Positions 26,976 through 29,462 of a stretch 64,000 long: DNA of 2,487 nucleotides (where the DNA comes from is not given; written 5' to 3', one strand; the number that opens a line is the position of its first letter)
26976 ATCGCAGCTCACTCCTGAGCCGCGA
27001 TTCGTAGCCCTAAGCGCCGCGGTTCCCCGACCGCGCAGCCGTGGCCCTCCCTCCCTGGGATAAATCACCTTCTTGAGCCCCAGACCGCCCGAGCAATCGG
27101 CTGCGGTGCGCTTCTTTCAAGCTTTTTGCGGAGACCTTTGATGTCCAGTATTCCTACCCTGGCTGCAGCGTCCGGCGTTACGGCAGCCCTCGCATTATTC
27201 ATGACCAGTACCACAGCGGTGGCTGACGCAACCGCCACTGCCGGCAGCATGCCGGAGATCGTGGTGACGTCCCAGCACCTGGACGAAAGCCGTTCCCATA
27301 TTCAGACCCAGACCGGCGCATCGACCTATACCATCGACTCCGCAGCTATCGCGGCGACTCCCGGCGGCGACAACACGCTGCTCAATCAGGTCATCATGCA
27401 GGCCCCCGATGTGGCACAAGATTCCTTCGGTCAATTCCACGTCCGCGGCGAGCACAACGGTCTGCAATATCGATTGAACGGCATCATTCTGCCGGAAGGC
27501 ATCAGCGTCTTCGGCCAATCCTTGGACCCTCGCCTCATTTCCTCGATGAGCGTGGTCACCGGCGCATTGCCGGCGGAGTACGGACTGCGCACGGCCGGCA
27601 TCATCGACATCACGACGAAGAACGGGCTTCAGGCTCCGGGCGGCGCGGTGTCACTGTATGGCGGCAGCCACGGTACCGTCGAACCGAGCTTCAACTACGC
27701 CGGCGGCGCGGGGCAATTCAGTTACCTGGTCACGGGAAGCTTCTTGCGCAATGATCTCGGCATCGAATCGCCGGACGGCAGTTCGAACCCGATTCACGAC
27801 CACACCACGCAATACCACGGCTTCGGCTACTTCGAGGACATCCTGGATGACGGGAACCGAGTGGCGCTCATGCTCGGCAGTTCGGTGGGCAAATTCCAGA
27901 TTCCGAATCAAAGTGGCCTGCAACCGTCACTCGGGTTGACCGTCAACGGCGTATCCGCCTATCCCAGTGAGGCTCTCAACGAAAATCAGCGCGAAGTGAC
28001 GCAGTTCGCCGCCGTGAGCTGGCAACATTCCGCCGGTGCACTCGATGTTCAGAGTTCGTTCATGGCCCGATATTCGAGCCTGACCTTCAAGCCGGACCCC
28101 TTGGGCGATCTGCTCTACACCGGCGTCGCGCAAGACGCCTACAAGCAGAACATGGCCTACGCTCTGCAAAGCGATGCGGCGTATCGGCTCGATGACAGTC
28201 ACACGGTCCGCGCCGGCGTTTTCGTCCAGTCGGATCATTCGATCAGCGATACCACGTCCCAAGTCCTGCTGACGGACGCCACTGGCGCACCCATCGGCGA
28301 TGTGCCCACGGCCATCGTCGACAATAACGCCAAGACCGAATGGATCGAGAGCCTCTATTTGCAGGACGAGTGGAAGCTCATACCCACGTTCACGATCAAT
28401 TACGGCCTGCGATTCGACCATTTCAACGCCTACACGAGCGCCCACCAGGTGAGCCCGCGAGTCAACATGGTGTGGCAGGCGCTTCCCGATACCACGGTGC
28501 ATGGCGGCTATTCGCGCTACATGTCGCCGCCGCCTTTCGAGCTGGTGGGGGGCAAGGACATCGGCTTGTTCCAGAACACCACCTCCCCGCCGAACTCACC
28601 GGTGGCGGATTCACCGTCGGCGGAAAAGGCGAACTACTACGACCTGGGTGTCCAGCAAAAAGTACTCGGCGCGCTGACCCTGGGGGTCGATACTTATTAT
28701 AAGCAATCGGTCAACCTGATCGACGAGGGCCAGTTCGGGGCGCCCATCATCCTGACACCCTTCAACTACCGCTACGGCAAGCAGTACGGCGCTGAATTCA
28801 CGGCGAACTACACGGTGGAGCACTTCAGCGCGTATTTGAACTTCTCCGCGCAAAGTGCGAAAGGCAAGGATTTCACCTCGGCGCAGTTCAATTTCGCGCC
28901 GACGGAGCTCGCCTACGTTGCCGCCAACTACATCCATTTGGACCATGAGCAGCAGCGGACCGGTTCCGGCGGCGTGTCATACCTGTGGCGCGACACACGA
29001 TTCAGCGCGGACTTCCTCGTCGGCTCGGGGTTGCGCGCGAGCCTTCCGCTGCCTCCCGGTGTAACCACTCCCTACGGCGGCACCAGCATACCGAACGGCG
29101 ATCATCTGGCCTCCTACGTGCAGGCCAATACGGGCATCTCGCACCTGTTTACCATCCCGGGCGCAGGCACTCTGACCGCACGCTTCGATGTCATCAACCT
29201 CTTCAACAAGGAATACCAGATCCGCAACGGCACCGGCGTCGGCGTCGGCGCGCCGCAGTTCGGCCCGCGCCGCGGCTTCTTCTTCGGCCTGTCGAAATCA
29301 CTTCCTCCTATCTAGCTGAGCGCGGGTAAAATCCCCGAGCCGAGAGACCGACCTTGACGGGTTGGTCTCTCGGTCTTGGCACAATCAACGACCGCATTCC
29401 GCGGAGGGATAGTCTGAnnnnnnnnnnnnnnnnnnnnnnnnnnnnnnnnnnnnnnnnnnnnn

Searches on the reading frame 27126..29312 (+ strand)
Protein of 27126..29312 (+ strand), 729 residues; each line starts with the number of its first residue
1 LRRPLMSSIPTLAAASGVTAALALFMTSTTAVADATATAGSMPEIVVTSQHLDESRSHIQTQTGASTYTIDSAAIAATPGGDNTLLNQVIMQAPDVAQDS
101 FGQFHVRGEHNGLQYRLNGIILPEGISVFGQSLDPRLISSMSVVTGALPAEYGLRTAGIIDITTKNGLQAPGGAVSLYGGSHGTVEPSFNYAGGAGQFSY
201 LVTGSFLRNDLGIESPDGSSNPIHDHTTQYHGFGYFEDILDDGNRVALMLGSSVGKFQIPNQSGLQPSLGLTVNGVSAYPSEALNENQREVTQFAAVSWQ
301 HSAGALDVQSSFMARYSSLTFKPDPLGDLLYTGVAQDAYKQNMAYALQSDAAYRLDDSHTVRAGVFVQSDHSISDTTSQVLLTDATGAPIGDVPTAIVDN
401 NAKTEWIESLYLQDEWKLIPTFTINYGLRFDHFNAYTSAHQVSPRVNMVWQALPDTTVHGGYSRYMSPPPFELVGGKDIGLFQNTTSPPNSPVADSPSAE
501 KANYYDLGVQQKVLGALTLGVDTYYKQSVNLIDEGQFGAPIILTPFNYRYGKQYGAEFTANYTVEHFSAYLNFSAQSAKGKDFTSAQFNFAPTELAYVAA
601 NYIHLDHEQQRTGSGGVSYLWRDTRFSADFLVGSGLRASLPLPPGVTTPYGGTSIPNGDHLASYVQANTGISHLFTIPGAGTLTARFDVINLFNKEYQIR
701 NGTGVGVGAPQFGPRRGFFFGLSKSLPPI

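Call 73: search_protein_families(library=pfam, proteins=[window:27126-29312:+], max_evalue=0.00001)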
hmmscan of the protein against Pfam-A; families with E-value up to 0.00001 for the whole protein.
window:27126-29312:+ (729 aa): 2 families
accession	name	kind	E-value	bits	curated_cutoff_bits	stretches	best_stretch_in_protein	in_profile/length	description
PF00593.30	TonB_dep_Rec_b-barrel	-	4.4e-25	89.9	27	1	261-692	28-436/436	TonB dependent receptor-like, beta-barrel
PF25183.1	OMP_b-brl_4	-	6.3e-12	45.2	30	1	398-440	358-400/838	Outer membrane beta barrel domain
